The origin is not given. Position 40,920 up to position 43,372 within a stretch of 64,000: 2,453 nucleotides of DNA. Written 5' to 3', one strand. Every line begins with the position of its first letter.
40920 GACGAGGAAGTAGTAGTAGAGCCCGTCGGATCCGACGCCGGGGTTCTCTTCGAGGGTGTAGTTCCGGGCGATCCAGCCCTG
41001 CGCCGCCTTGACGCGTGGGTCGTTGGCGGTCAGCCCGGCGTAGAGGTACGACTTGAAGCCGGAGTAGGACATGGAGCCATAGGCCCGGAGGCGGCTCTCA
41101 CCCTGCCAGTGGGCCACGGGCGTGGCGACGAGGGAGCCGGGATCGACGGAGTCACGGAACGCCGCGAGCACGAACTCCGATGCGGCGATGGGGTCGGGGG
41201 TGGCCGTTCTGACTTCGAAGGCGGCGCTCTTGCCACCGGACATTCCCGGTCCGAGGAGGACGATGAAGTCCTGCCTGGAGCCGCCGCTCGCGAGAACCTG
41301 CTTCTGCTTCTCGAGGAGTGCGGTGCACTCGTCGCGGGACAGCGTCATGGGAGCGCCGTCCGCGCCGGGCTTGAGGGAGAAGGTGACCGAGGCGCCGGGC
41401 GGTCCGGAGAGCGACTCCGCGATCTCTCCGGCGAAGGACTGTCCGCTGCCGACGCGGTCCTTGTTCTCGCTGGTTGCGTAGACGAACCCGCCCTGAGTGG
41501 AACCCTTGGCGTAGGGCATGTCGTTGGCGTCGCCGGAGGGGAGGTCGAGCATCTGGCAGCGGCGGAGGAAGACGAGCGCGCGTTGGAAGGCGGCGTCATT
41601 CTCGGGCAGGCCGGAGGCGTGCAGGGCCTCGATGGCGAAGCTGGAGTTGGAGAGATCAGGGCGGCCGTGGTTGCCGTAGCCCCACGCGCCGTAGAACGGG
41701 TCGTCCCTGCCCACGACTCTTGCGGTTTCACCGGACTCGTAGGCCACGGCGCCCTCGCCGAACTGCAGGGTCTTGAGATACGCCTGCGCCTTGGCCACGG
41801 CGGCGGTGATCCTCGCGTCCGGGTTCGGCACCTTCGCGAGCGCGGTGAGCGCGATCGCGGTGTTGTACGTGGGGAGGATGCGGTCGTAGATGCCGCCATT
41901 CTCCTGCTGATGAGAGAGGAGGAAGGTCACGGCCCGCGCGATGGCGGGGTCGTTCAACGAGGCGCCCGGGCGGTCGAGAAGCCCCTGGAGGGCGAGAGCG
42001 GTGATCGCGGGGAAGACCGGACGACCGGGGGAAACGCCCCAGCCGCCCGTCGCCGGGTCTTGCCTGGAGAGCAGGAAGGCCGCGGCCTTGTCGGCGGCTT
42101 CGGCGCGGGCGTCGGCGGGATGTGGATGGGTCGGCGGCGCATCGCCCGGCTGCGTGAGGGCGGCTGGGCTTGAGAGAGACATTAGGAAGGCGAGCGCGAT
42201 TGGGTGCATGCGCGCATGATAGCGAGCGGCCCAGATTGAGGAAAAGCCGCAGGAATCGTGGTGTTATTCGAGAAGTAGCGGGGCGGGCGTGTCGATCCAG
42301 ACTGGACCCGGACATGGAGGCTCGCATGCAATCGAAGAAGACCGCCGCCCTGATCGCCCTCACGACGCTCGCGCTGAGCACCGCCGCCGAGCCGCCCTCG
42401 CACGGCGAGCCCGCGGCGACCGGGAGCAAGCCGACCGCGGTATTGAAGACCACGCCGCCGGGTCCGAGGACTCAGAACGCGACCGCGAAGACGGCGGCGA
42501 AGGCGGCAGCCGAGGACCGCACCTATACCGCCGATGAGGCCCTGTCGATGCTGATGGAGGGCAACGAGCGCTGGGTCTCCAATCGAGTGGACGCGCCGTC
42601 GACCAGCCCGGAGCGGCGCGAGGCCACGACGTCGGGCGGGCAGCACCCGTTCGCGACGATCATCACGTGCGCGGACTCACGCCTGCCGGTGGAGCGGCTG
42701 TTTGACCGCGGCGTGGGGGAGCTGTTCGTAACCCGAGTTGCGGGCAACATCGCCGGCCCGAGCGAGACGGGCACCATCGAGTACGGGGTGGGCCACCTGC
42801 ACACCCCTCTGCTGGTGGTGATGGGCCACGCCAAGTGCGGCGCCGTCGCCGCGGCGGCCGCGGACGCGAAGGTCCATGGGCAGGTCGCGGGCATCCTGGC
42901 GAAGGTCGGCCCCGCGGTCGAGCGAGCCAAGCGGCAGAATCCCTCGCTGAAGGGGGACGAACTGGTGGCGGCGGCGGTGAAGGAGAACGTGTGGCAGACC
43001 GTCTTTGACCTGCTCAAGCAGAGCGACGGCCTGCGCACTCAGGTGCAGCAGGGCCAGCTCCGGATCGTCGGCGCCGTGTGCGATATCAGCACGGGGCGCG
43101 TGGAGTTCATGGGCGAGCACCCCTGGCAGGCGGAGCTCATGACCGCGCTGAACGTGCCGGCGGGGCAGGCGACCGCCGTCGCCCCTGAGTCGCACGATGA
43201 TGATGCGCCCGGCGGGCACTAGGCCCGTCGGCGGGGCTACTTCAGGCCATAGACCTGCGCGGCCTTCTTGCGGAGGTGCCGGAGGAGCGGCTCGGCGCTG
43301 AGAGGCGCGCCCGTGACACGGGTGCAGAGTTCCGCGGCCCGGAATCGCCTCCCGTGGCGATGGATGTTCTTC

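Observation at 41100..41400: SecF-periplasmic-domain-like insert inside a prenyltransferase/squalene-cyclase-repeat protein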

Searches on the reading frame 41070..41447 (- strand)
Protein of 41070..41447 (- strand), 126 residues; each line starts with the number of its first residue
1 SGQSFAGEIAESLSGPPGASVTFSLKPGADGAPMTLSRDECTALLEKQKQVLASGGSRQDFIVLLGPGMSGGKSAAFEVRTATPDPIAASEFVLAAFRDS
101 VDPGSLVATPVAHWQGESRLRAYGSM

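Call 3: search_protein_families(library=pfam, proteins=[window:41070-41447:-], max_evalue=1)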
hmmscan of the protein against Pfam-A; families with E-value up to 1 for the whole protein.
seq(126 aa): 0 families

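Call 11: search_solved_structures(query=A2, max_evalue=10, show_alignments=3)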
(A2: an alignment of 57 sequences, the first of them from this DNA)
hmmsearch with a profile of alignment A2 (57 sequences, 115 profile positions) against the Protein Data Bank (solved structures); distinct sequences matched with E-value up to 10: 4.
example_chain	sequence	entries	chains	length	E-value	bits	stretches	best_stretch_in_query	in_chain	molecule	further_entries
6wi5_A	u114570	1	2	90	0.25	14.9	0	71-104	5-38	De novo designed protein Foldit4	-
5cw9_A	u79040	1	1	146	0.73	13.4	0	66-108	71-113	De novo designed ferredoxin-ferredoxin domain insertion protein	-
6w9a_B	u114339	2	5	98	0.96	13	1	6-44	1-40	E3 ubiquitin-protein ligase RLIM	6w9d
6w7z_B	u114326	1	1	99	0.98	13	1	6-44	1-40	E3 ubiquitin-protein ligase RLIM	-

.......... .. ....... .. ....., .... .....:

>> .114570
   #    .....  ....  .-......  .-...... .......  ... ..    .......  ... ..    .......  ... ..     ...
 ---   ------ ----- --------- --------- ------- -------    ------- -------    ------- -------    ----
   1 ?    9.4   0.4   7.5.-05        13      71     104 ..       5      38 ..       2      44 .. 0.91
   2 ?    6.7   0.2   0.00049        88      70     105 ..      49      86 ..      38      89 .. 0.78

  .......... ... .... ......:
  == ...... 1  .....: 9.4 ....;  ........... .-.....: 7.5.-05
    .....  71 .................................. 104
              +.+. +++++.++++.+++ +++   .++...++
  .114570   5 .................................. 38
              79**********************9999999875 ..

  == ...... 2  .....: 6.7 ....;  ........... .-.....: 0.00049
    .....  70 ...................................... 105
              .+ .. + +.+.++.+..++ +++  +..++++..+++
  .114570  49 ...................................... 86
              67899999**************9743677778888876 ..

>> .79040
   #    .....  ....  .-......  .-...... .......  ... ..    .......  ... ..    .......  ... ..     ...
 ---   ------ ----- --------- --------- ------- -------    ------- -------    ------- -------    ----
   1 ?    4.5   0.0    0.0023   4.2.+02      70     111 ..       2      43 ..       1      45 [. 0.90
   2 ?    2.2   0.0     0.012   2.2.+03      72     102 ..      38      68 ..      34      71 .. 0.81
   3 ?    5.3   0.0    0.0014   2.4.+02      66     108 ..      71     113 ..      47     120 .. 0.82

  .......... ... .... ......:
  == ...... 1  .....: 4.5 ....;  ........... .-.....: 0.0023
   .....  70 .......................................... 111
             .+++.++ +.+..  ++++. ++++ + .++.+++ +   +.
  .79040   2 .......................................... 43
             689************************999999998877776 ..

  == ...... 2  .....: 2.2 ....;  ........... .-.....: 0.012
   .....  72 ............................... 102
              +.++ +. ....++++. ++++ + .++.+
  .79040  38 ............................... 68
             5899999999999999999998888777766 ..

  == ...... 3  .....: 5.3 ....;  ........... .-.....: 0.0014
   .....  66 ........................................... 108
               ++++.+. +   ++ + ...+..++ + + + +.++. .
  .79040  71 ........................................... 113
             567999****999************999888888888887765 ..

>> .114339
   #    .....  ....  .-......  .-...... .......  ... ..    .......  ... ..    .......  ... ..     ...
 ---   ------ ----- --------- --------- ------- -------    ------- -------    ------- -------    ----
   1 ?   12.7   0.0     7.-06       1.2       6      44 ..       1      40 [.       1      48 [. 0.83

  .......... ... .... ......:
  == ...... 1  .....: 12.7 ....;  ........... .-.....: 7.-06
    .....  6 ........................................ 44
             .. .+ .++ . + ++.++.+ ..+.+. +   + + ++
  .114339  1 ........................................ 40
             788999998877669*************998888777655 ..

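Call 17: predict_structure(alignment_id=A2)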
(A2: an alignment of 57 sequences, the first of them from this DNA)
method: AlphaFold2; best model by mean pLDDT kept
length: 111 residues; sequences in the alignment: 57
mean_pLDDT: 87.3   pTM: 0.80
mean pLDDT of the five models: 87.3, 85.3, 85.2, 83.9, 82.6
residues with pLDDT >= 90: 74; 70-90: 24; 50-70: 9; < 50: 4
segments of 3 or more residues with pLDDT < 50: 1-3
pLDDT, mean of each block of 10 residues (from residue 1): 69 95 92 94 74 87 91 94 95 96 78 44
secondary structure, 60 per line:
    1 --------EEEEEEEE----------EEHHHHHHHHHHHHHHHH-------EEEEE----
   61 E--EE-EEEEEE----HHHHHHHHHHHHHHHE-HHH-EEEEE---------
elements in order: E9-16 H29-44 E52-56 E67-72 H77-91 E98-102

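Call 20: fold_search(model_id=the predicted structure, library=pdb)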
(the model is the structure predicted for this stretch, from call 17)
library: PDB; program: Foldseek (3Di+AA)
matches with E <= 10: 1012; with E <= 0.001: 0
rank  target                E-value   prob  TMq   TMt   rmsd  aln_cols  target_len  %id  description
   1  3bgu_B                2.0e-03  0.99  0.44  0.46   5.6       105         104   11  Crystal structure of a dimeric ferredoxin-like protein of unknown function (tfu_0763) from thermobifida fusca yx at 1. (released 2007-12-11)
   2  6slf_B                2.9e-03  0.87  0.36  0.14   7.7       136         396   10  Nalpha-acylglutamine aminoacylase from Corynebacterium sp.releasing human axilla odorants co-crystallised with high af (released 2020-03-11)
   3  3bgu_A                3.6e-03  0.96  0.42  0.43   5.8       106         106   10  Crystal structure of a dimeric ferredoxin-like protein of unknown function (tfu_0763) from thermobifida fusca yx at 1. (released 2007-12-11)
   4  3hfk_C                3.6e-03  0.91  0.39  0.39   6.4       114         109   14  Crystal structure of 4-methylmuconolactone methylisomerase (H52A) in complex with 4-methylmuconolactone (released 2009-09-29)
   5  7pnv_E                4.1e-03  0.77  0.31  0.30   7.0       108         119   18  Assembly intermediate of mouse mitochondrial ribosome small subunit without mS37 in complex with RbfA and Mettl15 (released 2022-06-15)
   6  6slf_D                4.4e-03  0.85  0.35  0.14   6.9       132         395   11  Nalpha-acylglutamine aminoacylase from Corynebacterium sp.releasing human axilla odorants co-crystallised with high af (released 2020-03-11)
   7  6slf_A                5.0e-03  0.80  0.34  0.14   7.6       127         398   12  Nalpha-acylglutamine aminoacylase from Corynebacterium sp.releasing human axilla odorants co-crystallised with high af (released 2020-03-11)
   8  5tp4_B                5.0e-03  0.75  0.34  0.14   7.6       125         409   12  Crystal structure of a hydantoinase/carbamoylase family amidase from Burkholderia ambifaria (released 2017-04-05)
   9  1q4r                  5.3e-03  0.96  0.44  0.47   5.6       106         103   15  Gene Product of At3g17210 from Arabidopsis Thaliana (released 2003-11-25)
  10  3hds_B                5.3e-03  0.82  0.38  0.37   6.7       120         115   13  Crystal structure of 4-methylmuconolactone methylisomerase in complex with MES (released 2009-09-29)
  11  7pnt_E                5.7e-03  0.75  0.31  0.29   6.7       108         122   18  Assembly intermediate of mouse mitochondrial ribosome small subunit without mS37 in complex with RbfA and Tfb1m (released 2022-06-15)
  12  3hds_A                6.1e-03  0.66  0.34  0.33   6.9       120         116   12  Crystal structure of 4-methylmuconolactone methylisomerase in complex with MES (released 2009-09-29)
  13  2v8v_B                7.0e-03  0.80  0.36  0.13   8.0       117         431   13  Crystal structure of mutant R322A of beta-alanine synthase from Saccharomyces kluyveri (released 2007-10-02)
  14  4wjb_A                7.0e-03  0.75  0.35  0.13   7.9       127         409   12  X-ray crystal structure of a putative amidohydrolase/peptidase from Burkholderia cenocepacia (released 2014-10-08)
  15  3hf5_C                7.5e-03  0.85  0.39  0.39   6.4       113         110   13  Crystal structure of 4-methylmuconolactone methylisomerase in complex with 3-methylmuconolactone (released 2009-09-29)
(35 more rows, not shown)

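Call 41: search_protein_representatives(alignment_id=A2)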
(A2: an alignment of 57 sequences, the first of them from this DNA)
Query: 57 sequences, 115 profile positions. Proteins with E-value up to 0.001 (for the whole library): 34; up to 1e-10: 14; up to 1e-30: 0. The best 34 are listed.
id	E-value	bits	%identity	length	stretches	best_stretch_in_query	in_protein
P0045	3.5e-30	120.9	-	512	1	1-115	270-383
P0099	2.6e-28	114.8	-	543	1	1-115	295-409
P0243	5.0e-27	110.7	-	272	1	1-115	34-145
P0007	5.8e-27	110.5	-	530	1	1-115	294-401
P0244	2.3e-26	108.6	-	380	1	1-115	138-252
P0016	1.8e-25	105.7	-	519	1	1-115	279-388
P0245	8.4e-23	97.1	-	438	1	1-115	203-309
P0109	5.2e-21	91.3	-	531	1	1-115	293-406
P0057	1.6e-17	80.0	-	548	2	1-98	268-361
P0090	4.3e-15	72.2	-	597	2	1-98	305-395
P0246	5.2e-15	72.0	-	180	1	1-81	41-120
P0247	2.0e-14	70.1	-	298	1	1-115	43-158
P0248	1.2e-13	67.6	-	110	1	44-115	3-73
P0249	5.4e-12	62.2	-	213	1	2-105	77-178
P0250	6.5e-10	55.5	-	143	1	9-102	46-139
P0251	1.2e-09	54.7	-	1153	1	9-101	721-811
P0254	4.1e-09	52.9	-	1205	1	9-105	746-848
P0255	4.3e-09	52.9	-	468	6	73-112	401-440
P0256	4.4e-09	52.8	-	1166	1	9-102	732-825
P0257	4.9e-08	49.5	-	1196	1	12-102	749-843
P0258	6.6e-06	42.6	-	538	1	9-108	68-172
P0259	9.4e-06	42.1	-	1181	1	9-104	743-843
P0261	1.9e-05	41.1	-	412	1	9-107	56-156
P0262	4.2e-05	40.0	-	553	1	9-101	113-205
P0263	6.0e-05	39.5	-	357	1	9-103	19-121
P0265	1.3e-04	38.4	-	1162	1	9-97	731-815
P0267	2.6e-04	37.5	-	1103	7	2-40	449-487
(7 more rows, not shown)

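Call 42: search_protein_families(library=pfam, proteins=[P0251, P0254, P0256, P0257, P0259, P0258, P0261, P0262, P0263, P0265], max_evalue=0.001)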
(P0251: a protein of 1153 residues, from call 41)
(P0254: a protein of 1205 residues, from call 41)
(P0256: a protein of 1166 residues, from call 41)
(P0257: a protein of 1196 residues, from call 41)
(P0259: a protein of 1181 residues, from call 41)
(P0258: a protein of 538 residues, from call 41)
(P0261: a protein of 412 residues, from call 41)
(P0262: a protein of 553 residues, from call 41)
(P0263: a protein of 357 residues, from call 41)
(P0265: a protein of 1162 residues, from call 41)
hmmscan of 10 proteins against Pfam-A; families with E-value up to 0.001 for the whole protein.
P0251 (1153 aa): 3 families
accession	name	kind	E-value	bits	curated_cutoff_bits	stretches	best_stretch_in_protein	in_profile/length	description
PF02355.23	SecD_SecF_C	-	5.9e-53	179.5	20.5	2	943-1131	12-183/189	Protein export membrane protein SecD/SecF, C-terminal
PF22599.2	SecDF_P1_head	-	8.7e-16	58.3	27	1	392-481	26-114/114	SecDF, P1 head subdomain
PF03176.21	MMPL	-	3.8e-07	29.8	20.5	1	517-645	169-292/333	MMPL family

P0254 (1205 aa): 3 families
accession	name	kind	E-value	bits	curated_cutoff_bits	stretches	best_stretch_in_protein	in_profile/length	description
PF02355.23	SecD_SecF_C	-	4.3e-60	202.8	20.5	2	981-1165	17-184/189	Protein export membrane protein SecD/SecF, C-terminal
PF22599.2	SecDF_P1_head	-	2e-19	70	27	1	423-506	29-114/114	SecDF, P1 head subdomain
PF03176.21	MMPL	-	2.3e-05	24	20.5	1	580-668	203-290/333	MMPL family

P0256 (1166 aa): 3 families
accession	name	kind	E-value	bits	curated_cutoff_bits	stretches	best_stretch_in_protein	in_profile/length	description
PF02355.23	SecD_SecF_C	-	5e-59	199.3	20.5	2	958-1147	12-184/189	Protein export membrane protein SecD/SecF, C-terminal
PF22599.2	SecDF_P1_head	-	2.5e-17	63.2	27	1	406-491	26-113/114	SecDF, P1 head subdomain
PF03176.21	MMPL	-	0.00024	20.6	20.5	1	542-653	180-289/333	MMPL family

P0257 (1196 aa): 3 families
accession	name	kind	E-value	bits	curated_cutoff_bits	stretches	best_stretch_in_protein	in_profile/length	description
PF02355.23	SecD_SecF_C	-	1.6e-63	214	20.5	2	981-1170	11-183/189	Protein export membrane protein SecD/SecF, C-terminal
PF22599.2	SecDF_P1_head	-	3.8e-19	69.1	27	1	417-504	26-114/114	SecDF, P1 head subdomain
PF03176.21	MMPL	-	0.00012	21.5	20.5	1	564-668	190-292/333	MMPL family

P0259 (1181 aa): 3 families
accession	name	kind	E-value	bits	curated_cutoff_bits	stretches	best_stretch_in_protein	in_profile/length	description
PF02355.23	SecD_SecF_C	-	1.6e-51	174.9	20.5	2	974-1153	17-177/189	Protein export membrane protein SecD/SecF, C-terminal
PF22599.2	SecDF_P1_head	-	1.5e-16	60.7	27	1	418-503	26-114/114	SecDF, P1 head subdomain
PF03176.21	MMPL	-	0.00013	21.4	20.5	1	536-685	166-309/333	MMPL family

P0258 (538 aa): 1 family
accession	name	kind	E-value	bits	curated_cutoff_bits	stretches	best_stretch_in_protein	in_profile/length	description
PF02355.23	SecD_SecF_C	-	5e-37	127.6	20.5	1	293-482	8-178/189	Protein export membrane protein SecD/SecF, C-terminal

P0261 (412 aa): 1 family
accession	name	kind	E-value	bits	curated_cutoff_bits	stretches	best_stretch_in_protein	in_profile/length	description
PF02355.23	SecD_SecF_C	-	4.1e-08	33.3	20.5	1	282-340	12-69/189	Protein export membrane protein SecD/SecF, C-terminal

P0262 (553 aa): 1 family
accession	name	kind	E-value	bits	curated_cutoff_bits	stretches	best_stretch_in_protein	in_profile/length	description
PF02355.23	SecD_SecF_C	-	9.1e-40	136.5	20.5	1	335-525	13-184/189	Protein export membrane protein SecD/SecF, C-terminal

P0263 (357 aa): 1 family
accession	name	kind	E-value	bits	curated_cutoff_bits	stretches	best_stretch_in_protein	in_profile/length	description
PF02355.23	SecD_SecF_C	-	1.2e-19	70.9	20.5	1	259-357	20-101/189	Protein export membrane protein SecD/SecF, C-terminal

P0265 (1162 aa): 6 families
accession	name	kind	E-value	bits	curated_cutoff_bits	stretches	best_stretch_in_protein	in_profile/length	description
PF02355.23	SecD_SecF_C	-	5.5e-66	222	20.5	2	955-1145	8-184/189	Protein export membrane protein SecD/SecF, C-terminal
PF22599.2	SecDF_P1_head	-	2.3e-15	56.9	27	1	409-491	33-114/114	SecDF, P1 head subdomain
PF07549.19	Sec_GG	-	5.4e-06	26.2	20.3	0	28-46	6-24/28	SecD/SecF GG Motif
PF21760.3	SecD_1st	-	1.4e-05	24.9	27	1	59-93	1-35/60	Protein translocase subunit SecDF, P1 domain, N-terminal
PF03176.21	MMPL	-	5.5e-05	22.7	20.5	1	538-652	180-289/333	MMPL family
PF00873.25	ACR_tran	-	0.0003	19.1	28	1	514-716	336-544/1021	AcrB/AcrD/AcrF family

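Call 49: list_cluster_members(proteins=[P0251, P0254, P0256, P0257, P0259, P0265, P0258, P0262])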
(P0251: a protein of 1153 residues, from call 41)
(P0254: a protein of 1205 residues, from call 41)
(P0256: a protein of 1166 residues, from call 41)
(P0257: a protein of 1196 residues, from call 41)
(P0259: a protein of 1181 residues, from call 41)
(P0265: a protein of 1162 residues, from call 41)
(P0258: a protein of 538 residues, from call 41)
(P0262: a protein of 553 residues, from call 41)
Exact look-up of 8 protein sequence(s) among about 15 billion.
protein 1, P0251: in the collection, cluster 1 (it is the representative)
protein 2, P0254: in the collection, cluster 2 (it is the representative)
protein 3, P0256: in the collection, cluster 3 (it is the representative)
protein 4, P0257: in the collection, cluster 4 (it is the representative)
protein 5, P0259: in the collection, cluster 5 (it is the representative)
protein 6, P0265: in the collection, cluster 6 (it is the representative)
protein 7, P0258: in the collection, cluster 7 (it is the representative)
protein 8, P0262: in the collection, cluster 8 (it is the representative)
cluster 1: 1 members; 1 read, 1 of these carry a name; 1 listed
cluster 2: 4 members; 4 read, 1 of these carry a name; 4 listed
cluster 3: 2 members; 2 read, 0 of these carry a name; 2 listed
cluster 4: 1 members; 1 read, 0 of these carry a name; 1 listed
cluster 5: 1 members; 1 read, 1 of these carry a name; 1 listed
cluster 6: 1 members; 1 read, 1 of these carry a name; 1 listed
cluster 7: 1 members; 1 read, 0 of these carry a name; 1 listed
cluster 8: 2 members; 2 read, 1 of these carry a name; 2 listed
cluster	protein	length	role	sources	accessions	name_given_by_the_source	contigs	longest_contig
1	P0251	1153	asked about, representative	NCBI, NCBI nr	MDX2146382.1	MAG: protein translocase subunit SecD [Planctomycetota bacterium] | protein translocase subunit SecD [Planctomycetota bacterium]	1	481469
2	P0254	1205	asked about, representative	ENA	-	-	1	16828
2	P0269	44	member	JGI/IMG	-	hypothetical protein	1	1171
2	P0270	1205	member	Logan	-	-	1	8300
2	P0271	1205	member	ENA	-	-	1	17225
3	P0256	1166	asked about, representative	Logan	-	-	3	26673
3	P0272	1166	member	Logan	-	-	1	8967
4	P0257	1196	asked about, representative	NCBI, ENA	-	-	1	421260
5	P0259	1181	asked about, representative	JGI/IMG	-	SecD/SecF fusion protein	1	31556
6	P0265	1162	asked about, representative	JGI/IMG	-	SecD/SecF fusion protein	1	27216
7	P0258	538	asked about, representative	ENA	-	-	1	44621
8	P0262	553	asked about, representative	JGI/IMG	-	SecD/SecF fusion protein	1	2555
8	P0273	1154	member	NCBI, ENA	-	-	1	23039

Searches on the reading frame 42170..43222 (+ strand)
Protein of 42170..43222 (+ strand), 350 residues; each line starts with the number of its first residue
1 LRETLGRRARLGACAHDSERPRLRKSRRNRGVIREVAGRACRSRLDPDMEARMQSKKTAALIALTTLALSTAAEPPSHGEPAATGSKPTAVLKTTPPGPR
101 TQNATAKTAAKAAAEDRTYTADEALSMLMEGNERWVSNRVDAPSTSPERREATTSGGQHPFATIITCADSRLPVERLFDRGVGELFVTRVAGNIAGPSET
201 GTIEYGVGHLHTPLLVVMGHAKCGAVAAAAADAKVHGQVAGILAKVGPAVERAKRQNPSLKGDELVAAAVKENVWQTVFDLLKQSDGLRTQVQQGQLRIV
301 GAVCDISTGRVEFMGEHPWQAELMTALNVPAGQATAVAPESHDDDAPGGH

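Call 37: search_protein_families(library=ncbifam, proteins=[window:42170-43222:+], max_evalue=0.001)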
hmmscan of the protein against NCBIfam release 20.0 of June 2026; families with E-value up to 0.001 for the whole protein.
window:42170-43222:+ (350 aa): 2 families
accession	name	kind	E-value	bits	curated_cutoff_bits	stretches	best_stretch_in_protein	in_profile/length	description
NF011765.0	PRK15219.1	subfamily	1.2e-39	136.3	221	1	107-314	39-244/245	carbonic anhydrase family protein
NF007756.0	PRK10437.1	equivalog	5.2e-09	35.9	251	1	154-280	29-157/220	carbonate dehydratase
